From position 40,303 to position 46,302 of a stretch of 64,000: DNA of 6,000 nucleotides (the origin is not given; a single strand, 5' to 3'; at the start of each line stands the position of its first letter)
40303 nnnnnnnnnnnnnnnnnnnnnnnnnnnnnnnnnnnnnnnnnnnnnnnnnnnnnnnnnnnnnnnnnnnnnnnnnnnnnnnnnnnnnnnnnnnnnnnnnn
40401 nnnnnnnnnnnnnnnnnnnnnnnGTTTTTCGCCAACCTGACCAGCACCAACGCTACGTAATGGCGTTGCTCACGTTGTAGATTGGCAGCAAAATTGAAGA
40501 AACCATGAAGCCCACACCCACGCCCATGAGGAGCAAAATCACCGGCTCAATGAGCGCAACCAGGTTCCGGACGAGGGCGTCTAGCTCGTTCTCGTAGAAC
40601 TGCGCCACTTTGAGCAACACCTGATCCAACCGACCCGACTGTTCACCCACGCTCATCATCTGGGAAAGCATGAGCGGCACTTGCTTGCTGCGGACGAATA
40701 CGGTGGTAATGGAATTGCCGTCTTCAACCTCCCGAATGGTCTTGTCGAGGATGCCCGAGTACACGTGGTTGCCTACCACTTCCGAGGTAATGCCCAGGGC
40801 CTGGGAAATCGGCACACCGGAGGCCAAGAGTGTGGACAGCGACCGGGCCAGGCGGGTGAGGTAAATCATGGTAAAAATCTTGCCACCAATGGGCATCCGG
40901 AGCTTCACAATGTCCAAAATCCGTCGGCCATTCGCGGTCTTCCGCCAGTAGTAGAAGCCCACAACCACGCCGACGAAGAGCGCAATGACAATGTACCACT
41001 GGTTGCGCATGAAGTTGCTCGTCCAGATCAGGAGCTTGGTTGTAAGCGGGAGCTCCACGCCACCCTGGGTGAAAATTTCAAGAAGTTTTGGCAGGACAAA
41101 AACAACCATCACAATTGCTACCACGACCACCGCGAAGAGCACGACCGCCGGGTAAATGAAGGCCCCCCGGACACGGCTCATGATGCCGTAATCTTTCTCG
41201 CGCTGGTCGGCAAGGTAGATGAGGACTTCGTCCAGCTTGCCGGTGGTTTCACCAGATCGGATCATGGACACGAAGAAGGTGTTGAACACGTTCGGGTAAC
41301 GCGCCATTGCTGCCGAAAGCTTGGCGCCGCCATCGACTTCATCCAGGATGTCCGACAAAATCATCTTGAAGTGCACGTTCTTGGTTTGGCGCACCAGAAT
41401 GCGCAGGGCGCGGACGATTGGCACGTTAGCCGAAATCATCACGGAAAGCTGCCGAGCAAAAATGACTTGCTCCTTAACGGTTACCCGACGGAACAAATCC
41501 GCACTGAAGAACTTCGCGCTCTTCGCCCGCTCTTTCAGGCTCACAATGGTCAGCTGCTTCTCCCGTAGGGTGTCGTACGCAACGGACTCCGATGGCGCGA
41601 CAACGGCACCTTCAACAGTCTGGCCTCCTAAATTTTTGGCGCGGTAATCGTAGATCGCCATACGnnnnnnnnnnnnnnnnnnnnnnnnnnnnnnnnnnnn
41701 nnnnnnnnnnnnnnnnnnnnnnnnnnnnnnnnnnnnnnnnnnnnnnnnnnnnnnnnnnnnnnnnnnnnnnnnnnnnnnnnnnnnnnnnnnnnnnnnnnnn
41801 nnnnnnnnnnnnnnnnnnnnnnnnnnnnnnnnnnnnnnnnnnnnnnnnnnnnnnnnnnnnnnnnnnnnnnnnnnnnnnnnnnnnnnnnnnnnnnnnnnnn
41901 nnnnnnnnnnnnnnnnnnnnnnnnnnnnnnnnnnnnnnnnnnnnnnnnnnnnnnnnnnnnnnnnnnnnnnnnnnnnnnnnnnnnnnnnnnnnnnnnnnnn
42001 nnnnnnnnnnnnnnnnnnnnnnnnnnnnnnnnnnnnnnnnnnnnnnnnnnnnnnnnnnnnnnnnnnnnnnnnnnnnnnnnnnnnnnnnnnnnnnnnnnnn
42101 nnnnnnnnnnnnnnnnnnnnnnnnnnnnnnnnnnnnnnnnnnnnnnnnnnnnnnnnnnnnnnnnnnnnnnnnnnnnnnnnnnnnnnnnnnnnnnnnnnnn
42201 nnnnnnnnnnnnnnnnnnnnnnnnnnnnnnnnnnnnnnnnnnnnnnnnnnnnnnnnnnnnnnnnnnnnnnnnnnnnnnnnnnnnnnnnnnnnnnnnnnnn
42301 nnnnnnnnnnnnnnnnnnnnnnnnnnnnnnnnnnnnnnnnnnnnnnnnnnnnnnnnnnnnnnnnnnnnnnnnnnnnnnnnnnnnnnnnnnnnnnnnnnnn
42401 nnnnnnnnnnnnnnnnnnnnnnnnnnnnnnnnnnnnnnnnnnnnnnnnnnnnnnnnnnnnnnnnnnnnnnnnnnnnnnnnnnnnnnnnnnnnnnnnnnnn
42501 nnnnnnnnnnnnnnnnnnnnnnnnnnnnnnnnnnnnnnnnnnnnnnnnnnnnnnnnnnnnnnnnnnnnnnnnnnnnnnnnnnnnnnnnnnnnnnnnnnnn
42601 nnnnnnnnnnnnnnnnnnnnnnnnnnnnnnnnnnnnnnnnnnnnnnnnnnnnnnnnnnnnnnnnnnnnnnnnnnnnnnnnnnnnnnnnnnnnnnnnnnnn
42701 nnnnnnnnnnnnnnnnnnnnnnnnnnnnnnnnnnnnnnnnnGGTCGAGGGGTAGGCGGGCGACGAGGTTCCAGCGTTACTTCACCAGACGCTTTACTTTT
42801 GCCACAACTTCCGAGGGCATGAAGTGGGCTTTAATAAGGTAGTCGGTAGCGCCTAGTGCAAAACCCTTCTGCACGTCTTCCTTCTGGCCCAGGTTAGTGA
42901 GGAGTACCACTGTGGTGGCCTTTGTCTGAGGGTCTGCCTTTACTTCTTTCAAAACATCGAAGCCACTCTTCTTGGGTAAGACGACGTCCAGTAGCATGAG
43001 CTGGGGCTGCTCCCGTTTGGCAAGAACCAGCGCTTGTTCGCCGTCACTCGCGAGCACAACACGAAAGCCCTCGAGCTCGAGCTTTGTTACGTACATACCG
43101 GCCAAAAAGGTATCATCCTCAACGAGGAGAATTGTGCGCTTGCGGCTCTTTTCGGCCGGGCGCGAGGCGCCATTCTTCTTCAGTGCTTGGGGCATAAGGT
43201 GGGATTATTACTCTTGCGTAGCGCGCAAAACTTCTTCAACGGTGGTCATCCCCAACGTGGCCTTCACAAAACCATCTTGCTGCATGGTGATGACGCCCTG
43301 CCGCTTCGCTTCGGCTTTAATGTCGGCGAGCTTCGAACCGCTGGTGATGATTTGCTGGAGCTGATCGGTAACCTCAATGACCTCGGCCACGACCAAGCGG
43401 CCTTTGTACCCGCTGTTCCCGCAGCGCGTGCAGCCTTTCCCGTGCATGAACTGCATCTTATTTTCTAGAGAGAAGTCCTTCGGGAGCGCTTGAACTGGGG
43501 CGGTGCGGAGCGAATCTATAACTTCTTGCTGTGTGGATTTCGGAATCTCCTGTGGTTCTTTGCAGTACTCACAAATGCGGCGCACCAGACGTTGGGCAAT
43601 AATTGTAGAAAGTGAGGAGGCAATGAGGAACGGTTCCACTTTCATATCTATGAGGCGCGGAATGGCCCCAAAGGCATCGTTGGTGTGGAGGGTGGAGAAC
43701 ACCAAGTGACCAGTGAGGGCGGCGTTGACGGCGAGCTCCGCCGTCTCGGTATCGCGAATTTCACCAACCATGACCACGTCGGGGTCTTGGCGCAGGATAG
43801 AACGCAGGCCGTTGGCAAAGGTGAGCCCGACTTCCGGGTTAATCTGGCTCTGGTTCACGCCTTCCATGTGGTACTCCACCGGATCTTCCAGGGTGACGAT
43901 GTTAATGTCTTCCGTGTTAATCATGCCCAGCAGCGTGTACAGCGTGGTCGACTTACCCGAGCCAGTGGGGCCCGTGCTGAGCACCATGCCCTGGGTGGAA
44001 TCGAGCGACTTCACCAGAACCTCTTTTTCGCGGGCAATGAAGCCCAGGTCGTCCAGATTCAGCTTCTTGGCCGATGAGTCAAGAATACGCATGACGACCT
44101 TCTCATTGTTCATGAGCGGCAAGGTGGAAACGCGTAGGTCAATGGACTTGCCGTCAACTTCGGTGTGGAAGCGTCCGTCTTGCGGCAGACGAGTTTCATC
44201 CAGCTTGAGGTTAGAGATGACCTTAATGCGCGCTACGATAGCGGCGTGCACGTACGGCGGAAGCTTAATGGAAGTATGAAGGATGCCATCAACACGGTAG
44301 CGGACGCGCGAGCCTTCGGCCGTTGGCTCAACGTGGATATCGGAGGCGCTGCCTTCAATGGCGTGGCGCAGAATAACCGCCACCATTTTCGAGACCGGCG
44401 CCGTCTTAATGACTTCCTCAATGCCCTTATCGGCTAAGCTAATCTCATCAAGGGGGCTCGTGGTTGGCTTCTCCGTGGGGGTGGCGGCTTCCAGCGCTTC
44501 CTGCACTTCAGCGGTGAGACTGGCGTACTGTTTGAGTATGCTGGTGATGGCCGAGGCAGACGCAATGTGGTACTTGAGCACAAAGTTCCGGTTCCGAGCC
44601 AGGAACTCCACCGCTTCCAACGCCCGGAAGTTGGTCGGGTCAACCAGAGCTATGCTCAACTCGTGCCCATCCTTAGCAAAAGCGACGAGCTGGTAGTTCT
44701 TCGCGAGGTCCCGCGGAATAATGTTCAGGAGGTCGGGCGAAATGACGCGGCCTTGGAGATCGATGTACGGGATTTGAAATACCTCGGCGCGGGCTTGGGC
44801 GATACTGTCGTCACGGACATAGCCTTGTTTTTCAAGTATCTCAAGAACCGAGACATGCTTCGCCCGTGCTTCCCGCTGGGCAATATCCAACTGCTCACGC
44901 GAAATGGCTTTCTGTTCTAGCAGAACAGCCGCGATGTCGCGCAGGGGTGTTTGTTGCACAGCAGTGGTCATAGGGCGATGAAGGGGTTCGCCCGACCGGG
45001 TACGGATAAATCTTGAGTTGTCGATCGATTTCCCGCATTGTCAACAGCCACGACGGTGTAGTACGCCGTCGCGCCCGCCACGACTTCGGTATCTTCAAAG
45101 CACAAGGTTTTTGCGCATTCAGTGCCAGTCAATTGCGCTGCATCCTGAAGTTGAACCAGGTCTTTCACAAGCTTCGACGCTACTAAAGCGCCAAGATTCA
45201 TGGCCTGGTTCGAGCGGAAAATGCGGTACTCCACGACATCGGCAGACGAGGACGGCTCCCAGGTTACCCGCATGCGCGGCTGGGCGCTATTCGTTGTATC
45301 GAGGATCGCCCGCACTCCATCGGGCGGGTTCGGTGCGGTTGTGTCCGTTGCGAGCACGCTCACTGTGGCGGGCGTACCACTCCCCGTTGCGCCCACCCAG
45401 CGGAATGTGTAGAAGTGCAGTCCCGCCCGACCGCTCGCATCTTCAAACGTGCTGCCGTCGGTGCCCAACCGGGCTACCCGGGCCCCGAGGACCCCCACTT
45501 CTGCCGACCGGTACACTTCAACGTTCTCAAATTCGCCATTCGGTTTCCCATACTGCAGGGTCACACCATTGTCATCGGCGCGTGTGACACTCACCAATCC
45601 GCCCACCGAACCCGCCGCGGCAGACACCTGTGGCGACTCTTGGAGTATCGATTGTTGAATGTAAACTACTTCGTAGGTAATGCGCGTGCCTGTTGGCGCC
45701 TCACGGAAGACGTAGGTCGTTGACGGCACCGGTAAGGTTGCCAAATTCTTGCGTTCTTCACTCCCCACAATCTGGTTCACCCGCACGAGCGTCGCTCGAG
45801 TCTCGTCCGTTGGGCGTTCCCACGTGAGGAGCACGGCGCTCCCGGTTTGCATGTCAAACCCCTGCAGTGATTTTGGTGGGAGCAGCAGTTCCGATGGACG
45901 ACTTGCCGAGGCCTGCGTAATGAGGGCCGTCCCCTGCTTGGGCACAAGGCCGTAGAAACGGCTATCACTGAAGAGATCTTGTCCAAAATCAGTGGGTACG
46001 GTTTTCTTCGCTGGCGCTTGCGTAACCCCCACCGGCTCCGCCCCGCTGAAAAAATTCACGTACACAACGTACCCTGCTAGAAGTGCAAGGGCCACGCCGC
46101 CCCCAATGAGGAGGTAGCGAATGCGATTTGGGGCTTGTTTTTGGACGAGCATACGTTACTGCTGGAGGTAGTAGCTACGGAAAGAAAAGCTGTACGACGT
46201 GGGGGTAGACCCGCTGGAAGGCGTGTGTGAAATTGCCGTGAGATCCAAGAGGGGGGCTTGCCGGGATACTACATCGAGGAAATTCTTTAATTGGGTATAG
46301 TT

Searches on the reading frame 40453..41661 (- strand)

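Call 8: search_protein_families(library=pfam, proteins=[window:40453-41661:-], max_evalue=0.001)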
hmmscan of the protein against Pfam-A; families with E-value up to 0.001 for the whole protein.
window:40453-41661:- (402 aa): 1 family
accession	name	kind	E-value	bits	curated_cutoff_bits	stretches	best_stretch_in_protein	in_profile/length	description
PF00482.28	T2SSF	-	1.1e-57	193.9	25.2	2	68-191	1-125/125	Type II secretion system (T2SS), protein F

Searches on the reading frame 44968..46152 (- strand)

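Call 3: search_protein_families(library=pfam, proteins=[window:44968-46152:-], max_evalue=0.1)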
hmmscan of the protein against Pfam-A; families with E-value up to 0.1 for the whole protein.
window:44968-46152:- (394 aa): 0 families

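Call 4: search_protein_families(library=ncbifam, proteins=[window:44968-46152:-], max_evalue=0.1)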
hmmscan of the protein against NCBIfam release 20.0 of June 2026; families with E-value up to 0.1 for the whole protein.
window:44968-46152:- (394 aa): 1 family
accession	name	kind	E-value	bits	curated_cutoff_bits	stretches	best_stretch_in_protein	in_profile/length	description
NF041611.1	exoglucan_CbhB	equivalog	0.00078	17.6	1950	1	267-379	699-782/997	exoglucanase CbhB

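Call 100: search_protein_families(library=pfam, proteins=[window:44968-46152:-], max_evalue=5)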
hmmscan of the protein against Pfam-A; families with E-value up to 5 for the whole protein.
window:44968-46152:- (394 aa): 1 family
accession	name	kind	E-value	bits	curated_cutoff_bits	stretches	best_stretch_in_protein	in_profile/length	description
PF16389.11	DUF4998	-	0.16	11.9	29.1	1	94-165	121-190/199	Domain of unknown function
